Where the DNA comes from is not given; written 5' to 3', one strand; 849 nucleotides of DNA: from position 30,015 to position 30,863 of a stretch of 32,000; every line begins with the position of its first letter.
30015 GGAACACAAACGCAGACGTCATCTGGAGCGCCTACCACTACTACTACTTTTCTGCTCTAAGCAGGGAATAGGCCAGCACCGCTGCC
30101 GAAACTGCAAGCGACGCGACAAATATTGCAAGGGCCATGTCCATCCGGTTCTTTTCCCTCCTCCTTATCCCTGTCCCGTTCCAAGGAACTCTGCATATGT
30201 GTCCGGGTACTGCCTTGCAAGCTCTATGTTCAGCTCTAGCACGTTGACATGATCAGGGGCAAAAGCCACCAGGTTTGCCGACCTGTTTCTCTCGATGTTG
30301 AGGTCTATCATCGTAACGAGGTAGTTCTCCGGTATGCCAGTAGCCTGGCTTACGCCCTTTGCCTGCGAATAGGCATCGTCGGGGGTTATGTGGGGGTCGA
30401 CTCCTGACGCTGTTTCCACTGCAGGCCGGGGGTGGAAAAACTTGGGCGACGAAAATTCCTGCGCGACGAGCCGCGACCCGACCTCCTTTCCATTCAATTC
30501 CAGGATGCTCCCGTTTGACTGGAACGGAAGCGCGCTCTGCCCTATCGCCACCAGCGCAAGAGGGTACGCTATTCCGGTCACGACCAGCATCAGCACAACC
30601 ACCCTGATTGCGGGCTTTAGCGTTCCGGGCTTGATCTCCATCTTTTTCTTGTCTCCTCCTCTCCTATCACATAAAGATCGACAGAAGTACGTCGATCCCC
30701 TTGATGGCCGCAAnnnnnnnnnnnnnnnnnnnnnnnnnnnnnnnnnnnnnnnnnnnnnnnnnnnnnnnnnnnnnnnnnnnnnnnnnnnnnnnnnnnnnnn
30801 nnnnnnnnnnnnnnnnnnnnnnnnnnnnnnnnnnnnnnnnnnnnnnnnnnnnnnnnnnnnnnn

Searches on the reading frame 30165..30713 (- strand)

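Call 6: search_protein_families(library=pfam, max_evalue=0.01, proteins=[window:30165-30713:-])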
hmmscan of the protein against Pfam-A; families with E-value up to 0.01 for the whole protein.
window:30165-30713:- (182 aa): 1 family
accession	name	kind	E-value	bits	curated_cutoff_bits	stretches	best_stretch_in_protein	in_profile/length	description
PF02669.20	KdpC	-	6e-36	124.3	24.1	2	33-99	2-68/182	K+-transporting ATPase, c chain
